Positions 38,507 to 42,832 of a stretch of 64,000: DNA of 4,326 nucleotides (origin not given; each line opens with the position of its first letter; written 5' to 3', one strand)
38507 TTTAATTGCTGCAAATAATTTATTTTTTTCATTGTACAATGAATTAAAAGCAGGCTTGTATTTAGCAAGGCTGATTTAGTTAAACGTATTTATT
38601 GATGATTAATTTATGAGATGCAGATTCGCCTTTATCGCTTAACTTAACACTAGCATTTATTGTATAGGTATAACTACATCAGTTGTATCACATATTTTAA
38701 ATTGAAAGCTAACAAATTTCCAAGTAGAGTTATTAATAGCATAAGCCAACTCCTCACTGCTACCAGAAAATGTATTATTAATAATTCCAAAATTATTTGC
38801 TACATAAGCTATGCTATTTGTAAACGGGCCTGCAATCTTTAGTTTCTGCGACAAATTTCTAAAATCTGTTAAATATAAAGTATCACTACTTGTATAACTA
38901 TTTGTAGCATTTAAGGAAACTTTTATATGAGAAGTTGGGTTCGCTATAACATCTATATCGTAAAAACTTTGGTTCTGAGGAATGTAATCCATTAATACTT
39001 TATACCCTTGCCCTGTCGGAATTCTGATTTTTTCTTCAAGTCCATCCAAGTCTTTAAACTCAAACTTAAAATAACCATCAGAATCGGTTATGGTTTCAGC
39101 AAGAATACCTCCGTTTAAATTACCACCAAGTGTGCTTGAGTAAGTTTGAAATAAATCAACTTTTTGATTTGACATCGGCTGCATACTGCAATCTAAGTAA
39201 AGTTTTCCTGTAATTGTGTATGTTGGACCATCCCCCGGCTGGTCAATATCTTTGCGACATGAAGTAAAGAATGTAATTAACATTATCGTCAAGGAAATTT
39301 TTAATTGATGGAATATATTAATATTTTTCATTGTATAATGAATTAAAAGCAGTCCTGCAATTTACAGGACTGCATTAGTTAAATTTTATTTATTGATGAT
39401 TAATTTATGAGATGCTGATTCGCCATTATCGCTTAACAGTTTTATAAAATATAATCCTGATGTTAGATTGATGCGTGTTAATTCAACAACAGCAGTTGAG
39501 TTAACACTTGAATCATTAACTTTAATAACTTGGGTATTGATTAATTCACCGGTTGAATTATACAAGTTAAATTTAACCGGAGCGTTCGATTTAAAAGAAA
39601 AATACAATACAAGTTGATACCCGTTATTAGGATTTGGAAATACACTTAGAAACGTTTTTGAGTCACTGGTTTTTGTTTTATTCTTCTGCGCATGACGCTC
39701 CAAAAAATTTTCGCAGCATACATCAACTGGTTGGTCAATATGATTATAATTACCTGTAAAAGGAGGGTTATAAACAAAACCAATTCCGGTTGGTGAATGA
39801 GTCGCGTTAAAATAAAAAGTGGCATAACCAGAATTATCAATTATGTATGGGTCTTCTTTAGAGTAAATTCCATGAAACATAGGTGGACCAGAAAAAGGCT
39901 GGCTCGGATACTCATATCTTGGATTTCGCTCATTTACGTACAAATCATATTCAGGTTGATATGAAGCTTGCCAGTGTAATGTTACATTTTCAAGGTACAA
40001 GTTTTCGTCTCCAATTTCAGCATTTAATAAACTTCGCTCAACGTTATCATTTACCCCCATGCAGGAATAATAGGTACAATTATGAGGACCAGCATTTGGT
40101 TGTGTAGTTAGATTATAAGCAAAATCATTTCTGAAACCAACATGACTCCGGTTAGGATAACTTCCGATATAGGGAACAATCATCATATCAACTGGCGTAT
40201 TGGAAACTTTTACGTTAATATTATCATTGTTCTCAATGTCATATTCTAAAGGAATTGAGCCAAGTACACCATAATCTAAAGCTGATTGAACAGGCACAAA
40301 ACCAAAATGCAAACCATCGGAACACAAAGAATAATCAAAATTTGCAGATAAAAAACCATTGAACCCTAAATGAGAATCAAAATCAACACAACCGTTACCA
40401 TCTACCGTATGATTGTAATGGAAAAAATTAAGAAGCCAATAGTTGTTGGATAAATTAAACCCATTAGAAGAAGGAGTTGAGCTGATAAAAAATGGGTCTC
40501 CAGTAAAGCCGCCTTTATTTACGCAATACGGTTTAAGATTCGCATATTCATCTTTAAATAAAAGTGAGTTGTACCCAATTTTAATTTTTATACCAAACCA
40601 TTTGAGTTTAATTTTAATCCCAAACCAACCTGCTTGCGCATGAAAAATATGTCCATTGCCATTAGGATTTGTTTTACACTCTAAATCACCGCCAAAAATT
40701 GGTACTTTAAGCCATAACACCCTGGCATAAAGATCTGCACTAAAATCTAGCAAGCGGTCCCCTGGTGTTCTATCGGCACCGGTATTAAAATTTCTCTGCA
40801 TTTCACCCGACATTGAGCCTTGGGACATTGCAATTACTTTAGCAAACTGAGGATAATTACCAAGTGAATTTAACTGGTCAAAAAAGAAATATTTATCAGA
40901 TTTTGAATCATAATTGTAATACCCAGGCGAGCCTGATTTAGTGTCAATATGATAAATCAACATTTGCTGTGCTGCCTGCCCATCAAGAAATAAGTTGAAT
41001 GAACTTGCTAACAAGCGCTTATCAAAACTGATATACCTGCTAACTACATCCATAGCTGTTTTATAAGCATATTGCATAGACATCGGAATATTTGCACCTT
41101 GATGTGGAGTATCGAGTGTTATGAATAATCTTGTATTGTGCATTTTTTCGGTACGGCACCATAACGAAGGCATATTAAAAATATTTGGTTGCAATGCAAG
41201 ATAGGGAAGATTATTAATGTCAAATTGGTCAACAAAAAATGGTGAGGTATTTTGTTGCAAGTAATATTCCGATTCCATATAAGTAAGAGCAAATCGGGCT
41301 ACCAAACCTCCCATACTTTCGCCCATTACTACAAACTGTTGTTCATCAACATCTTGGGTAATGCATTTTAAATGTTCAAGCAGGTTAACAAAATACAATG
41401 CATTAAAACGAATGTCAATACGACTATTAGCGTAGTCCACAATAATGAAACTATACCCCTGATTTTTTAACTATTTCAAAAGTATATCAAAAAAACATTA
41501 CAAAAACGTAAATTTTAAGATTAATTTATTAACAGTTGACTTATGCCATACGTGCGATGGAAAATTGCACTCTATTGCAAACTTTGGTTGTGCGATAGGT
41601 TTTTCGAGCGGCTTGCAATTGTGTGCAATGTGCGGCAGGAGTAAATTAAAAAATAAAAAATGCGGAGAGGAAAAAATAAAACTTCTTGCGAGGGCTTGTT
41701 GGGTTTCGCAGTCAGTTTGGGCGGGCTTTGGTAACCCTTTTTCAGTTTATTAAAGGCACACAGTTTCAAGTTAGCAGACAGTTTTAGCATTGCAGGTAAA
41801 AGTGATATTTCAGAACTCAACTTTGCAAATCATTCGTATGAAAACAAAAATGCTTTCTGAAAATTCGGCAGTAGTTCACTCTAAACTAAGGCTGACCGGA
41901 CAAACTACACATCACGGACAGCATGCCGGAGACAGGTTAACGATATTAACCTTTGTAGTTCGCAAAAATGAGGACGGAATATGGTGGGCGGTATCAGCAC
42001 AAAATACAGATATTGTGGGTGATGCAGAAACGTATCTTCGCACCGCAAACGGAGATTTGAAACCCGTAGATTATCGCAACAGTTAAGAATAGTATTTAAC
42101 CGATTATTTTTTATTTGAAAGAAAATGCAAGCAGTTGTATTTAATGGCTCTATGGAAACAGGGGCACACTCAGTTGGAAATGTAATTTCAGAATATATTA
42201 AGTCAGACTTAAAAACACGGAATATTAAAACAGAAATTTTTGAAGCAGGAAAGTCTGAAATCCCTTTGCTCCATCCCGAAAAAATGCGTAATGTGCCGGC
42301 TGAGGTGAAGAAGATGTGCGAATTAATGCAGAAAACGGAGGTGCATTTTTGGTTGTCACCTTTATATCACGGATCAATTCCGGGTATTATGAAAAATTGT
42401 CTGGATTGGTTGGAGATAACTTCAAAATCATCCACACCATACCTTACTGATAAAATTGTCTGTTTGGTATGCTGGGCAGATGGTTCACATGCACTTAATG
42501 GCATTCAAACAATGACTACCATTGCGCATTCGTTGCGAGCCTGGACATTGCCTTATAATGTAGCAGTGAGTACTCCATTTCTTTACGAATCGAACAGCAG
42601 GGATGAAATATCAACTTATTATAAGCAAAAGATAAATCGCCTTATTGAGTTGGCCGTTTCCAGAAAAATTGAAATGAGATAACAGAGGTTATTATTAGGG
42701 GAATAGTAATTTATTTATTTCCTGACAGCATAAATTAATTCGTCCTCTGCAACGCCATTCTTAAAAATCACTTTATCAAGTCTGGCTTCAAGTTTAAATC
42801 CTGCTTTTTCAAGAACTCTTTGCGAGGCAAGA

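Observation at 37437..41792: A 4.36 kb block interrupts an NTF2-fold (SgcJ/EcaC-type) gene inside a flavin monooxygenase operon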

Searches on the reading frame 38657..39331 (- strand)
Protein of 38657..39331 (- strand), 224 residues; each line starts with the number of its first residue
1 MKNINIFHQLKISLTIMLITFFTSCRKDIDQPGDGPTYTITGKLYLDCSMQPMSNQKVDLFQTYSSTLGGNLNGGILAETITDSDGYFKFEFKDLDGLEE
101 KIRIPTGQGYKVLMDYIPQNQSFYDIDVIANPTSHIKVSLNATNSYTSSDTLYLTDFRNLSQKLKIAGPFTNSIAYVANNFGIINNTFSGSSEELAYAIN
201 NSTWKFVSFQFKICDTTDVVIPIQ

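Call 7: search_protein_families(library=pfam, max_evalue=1, proteins=[window:38657-39331:-])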
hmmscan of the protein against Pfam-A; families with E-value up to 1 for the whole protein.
window:38657-39331:- (224 aa): 2 families
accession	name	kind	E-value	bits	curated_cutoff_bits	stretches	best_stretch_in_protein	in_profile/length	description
PF01060.29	TTR-52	-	0.0022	19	24.9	1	46-92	4-45/79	Transthyretin-like family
PF06113.17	BRE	-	0.035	13.4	25.8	1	94-125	214-245/320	Brain and reproductive organ-expressed protein (BRE)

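Call 8: search_protein_families(library=ncbifam, max_evalue=1, proteins=[window:38657-39331:-])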
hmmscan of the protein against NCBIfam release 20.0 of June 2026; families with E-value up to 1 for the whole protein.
window:38657-39331:- (224 aa): 2 families
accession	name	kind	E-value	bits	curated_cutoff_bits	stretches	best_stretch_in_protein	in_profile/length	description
NF052634.1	Riean_0653_fam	subfamily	0.092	13.6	57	1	12-155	4-140/176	Riean_0653 family protein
NF058648.1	ECF_sub_HI1622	equivalog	0.11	12.5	100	1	73-113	50-89/180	NikL family nickel/cobalt ECF transporter subunit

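Call 20: find_encoding_contigs(protein=window:38657-39331:-, flank=10000, max_places=6)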
Protein window:38657-39331:- (224 aa): 16 contigs read that carry it; 6 places shown.
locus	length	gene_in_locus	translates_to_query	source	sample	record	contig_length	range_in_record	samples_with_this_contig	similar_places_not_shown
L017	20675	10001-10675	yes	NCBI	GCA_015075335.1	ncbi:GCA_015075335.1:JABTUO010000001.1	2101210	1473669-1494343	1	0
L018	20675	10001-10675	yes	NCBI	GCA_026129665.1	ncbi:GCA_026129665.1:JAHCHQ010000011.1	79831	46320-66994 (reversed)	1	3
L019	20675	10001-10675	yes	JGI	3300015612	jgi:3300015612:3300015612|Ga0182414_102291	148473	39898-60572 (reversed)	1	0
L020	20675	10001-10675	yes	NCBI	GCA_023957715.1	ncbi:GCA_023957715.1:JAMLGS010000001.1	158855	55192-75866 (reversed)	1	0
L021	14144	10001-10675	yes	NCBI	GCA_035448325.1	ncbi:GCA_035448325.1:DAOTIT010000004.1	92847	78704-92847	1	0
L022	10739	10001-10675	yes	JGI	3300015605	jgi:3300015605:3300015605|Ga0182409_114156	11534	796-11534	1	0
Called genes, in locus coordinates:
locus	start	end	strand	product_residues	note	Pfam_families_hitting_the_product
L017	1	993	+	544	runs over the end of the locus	-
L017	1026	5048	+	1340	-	PF18911:PKD_4, PF00801:PKD, PF18911:PKD_4, PF00801:PKD, PF18911:PKD_4, PF00801:PKD, PF18911:PKD_4, PF18962:Por_Secre_tail, +1 more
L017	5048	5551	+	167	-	PF13302:Acetyltransf_3, PF13420:Acetyltransf_4, PF00583:Acetyltransf_1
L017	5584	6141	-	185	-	PF03358:FMN_red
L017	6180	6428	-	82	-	-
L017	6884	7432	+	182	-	-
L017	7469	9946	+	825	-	PF18962:Por_Secre_tail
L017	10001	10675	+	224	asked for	-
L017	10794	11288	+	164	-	-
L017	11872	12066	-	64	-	-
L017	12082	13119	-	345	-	PF00296:Bac_luciferase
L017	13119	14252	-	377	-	-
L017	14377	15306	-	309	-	PF28542:DUF8434, PF02470:MlaD, PF28544:Helical_needle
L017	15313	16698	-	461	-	PF01520:Amidase_3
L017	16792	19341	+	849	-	PF19838:LptD_2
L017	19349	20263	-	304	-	PF23023:Anti-Pycsar_Apyc1, PF13691:Lactamase_B_4, PF00753:Lactamase_B (weak), PF12706:Lactamase_B_2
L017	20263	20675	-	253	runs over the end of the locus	PF18962:Por_Secre_tail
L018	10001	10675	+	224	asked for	-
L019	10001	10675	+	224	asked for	-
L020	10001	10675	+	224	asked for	-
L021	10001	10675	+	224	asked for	-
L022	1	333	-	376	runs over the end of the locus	?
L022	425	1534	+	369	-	-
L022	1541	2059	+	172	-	-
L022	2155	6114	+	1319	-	PF00801:PKD, PF18911:PKD_4, PF00801:PKD, PF18911:PKD_4, PF00801:PKD, PF18911:PKD_4, PF00801:PKD, PF18911:PKD_4, +1 more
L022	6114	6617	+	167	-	PF13302:Acetyltransf_3, PF13420:Acetyltransf_4, PF00583:Acetyltransf_1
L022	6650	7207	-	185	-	PF03358:FMN_red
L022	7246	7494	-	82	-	-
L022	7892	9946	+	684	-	PF18962:Por_Secre_tail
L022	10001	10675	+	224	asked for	-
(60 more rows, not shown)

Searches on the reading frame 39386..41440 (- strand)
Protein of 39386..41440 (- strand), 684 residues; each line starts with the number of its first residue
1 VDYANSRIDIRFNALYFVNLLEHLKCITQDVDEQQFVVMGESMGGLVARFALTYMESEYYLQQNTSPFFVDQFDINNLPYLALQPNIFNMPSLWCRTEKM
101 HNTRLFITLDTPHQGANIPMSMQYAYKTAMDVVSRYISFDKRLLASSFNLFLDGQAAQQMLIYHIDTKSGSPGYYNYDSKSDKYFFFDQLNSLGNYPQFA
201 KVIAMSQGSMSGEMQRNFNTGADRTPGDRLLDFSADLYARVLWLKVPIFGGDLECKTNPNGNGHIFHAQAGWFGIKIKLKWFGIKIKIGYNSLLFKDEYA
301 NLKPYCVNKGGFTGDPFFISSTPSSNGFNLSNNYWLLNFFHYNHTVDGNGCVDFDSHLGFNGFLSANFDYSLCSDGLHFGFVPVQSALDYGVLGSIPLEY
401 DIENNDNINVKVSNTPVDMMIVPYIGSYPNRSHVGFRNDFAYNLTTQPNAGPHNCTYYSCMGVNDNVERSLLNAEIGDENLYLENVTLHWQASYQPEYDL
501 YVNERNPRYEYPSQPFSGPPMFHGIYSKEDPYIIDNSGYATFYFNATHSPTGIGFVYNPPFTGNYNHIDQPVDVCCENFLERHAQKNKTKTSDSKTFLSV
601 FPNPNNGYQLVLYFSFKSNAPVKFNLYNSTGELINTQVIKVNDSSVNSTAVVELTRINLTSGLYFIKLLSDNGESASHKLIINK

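Call 7: search_protein_families(library=pfam, max_evalue=1, proteins=[window:39386-41440:-])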
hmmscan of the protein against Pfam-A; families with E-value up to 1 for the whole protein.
window:39386-41440:- (684 aa): 6 families
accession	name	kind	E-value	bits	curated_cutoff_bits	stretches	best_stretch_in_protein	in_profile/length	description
PF18962.6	Por_Secre_tail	-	6.3e-08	33.2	27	1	600-682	1-75/75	Secretion system C-terminal sorting domain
PF05057.20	DUF676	-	0.00025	21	20.3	1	32-165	75-177/217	Putative serine esterase (DUF676)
PF07819.20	PGAP1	-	0.0056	16.9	24.3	1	29-56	86-113/233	PGAP1-like alpha/beta domain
PF02450.21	LCAT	-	0.029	14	21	1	13-68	101-155/392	Lecithin:cholesterol acyltransferase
PF00561.26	Abhydrolase_1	-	0.058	13.5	25.8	1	14-51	49-86/245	alpha/beta hydrolase fold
PF12146.15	Hydrolase_4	-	0.12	12.1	27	1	16-51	58-93/239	Serine aminopeptidase, S33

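Call 8: search_protein_families(library=ncbifam, max_evalue=1, proteins=[window:39386-41440:-])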
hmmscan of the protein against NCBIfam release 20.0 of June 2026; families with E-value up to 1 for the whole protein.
window:39386-41440:- (684 aa): 1 family
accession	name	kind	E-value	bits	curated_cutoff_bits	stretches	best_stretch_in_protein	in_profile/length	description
TIGR04183.1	Por_Secre_tail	domain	2.4e-08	33.9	23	1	600-683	1-72/72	T9SS type A sorting domain-containing protein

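Call 19: find_homologous_proteins(query=window:39386-41440:-)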
Query window:39386-41440:- (684 aa): 283 proteins with E <= 0.001 among 5076 candidates; the best 120 are listed.
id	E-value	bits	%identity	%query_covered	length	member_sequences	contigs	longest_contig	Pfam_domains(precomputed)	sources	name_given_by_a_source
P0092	0.0e+0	1605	100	100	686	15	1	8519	PF18962.8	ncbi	-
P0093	0.0e+0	1230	77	100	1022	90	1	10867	-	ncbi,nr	ncbi:MAG TPA: T9SS type A sorting domain-containing protein [Bacteroidia bacterium]|nr:T9SS type A s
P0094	0.0e+0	1059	71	93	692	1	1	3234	PF18962.8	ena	-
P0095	1.5e-263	895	59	100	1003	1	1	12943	PF18962.8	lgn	-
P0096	2.0e-239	815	53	100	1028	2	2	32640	PF18962.8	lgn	-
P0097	5.3e-236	804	53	100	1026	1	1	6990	PF18962.8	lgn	-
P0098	2.8e-229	781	52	100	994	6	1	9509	PF18962.8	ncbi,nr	ncbi:MAG TPA: T9SS type A sorting domain-containing protein [Flavisolibacter sp.]|nr:T9SS type A sor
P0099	5.0e-222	757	53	100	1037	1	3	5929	PF18962.8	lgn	-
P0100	2.4e-220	752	51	100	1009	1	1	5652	PF18962.8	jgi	jgi:hypothetical protein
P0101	5.1e-220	751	52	97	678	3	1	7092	PF18962.8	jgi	-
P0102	5.4e-212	724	50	100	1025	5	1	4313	PF18962.8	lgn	-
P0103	1.5e-208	713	49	100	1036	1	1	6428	PF18962.8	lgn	-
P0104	4.6e-208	711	48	100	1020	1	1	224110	PF18962.8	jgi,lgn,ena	-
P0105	1.3e-207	710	49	100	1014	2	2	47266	PF18962.8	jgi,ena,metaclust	metaclust:\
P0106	1.7e-207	709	48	100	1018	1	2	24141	-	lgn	-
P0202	5.1e-98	347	34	97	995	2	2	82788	PF05057.21,PF18962.8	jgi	jgi:hypothetical protein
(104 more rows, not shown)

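Call 22: find_encoding_contigs(protein=P0093, flank=10000, max_places=4)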
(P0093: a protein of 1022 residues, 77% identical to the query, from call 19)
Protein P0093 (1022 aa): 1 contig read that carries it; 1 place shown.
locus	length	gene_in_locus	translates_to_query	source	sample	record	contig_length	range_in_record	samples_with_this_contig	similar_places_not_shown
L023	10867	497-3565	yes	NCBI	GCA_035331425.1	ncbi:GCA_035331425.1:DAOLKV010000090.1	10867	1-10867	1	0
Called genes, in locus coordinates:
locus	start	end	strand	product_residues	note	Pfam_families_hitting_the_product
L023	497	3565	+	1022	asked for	-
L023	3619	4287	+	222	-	-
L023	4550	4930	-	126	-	PF19897:DUF6370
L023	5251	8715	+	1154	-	PF00133:tRNA-synt_1, PF09334:tRNA-synt_1g (weak), PF08264:Anticodon_1, PF19302:DUF5915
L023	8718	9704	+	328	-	PF01258:zf-dskA_traR (weak)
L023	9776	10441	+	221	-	PF01252:Peptidase_A8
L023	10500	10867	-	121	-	PF18962:Por_Secre_tail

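Call 26: find_encoding_contigs(protein=P0095, flank=8000, max_places=3)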
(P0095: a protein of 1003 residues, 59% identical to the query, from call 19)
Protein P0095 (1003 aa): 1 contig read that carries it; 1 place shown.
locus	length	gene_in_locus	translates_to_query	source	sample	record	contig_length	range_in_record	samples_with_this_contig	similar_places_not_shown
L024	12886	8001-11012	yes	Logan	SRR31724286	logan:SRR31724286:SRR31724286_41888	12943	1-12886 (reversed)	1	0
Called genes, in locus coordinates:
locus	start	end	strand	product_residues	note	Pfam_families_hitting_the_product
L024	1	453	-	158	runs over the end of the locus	PF01638:HxlR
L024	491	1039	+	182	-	PF04264:YceI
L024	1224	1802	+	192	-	PF28474:DUF8412, PF13376:OmdA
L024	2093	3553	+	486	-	PF18962:Por_Secre_tail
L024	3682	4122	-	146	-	PF00072:Response_reg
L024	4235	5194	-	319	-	PF01209:Ubie_methyltran, PF13489:Methyltransf_23, PF08241:Methyltransf_11, PF08242:Methyltransf_12, PF13649:Methyltransf_25, PF13847:Methyltransf_31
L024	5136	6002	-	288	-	PF22200:ExsA_N, PF12833:HTH_18, PF00165:HTH_AraC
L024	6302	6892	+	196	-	PF13302:Acetyltransf_3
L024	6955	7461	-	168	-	PF16242:Pyrid_ox_like, PF01243:PNPOx_N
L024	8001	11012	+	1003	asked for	PF18962:Por_Secre_tail (weak)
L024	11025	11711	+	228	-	PF20598:DUF6795 (faint)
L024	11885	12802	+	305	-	PF13489:Methyltransf_23, PF08241:Methyltransf_11, PF08242:Methyltransf_12, PF13649:Methyltransf_25, PF13847:Methyltransf_31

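Call 27: find_encoding_contigs(protein=P0096, flank=8000, max_places=3)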
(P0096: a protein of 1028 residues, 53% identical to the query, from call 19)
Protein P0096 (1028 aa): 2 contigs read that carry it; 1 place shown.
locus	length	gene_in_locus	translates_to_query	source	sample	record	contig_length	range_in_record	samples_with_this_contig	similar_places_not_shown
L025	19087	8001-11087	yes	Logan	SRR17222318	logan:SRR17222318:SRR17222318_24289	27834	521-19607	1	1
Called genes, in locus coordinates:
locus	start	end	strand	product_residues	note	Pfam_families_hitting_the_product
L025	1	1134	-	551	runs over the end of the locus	?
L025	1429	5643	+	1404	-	PF07494:Reg_prop (faint), PF08450:SGL (faint), PF07495:Y_Y_Y, PF00512:HisKA, PF02518:HATPase_c, PF00072:Response_reg, PF12833:HTH_18, PF00165:HTH_AraC, +1 more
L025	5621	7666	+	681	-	PF00756:Esterase, PF12697:Abhydrolase_6 (faint), PF00756:Esterase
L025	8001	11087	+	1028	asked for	PF18962:Por_Secre_tail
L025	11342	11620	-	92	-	-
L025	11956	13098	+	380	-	PF04116:FA_hydroxylase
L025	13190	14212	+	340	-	PF00296:Bac_luciferase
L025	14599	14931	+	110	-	-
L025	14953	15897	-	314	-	PF07494:Reg_prop (faint), PF13154:DUF3991 (faint)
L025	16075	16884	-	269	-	-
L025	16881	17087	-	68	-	-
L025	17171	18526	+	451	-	PF02894:GFO_IDH_MocA_C (faint), PF01408:GFO_IDH_MocA, PF22725:GFO_IDH_MocA_C3 (faint)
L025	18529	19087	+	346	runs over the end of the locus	PF14100:DUF6807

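Call 106: find_encoding_contigs(protein=P0094, flank=5000, max_places=3)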
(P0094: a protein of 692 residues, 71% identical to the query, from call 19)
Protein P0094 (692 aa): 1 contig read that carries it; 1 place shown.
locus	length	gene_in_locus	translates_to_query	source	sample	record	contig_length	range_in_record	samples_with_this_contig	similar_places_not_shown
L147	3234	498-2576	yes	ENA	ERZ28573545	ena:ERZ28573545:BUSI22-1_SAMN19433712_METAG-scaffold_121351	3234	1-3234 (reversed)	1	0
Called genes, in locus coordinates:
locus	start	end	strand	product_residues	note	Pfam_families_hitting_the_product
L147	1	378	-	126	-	?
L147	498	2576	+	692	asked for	PF18962:Por_Secre_tail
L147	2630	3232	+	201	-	?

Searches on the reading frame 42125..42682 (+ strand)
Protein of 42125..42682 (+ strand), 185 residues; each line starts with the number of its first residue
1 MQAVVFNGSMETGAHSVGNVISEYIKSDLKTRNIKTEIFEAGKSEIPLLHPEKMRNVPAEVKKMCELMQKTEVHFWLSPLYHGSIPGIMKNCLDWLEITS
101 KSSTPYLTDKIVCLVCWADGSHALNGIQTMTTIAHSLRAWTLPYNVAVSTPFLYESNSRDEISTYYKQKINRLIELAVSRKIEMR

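Call 7: search_protein_families(library=pfam, max_evalue=1, proteins=[window:42125-42682:+])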
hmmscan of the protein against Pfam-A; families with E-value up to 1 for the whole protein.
window:42125-42682:+ (185 aa): 2 families
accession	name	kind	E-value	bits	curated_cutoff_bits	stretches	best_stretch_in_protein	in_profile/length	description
PF03358.20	FMN_red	-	1.6e-19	70.4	24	1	1-149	1-148/152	NADPH-dependent FMN reductase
PF02525.22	Flavodoxin_2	-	0.00045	20.4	27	1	29-157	28-179/198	Flavodoxin-like fold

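Call 8: search_protein_families(library=ncbifam, max_evalue=1, proteins=[window:42125-42682:+])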
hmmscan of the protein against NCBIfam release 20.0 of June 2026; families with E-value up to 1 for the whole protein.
window:42125-42682:+ (185 aa): 3 families
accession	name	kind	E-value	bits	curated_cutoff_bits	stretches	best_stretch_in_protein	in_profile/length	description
TIGR02690.1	resist_ArsH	equivalog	5.8e-15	55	292.25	1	33-176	57-196/219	arsenical resistance protein ArsH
TIGR03566.1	FMN_reduc_MsuE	equivalog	2.9e-05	23.9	212.5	1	4-149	3-142/174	FMN reductase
TIGR03567.1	FMN_reduc_SsuE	equivalog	0.0096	15.9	164.05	1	16-100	13-95/171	NADPH-dependent FMN reductase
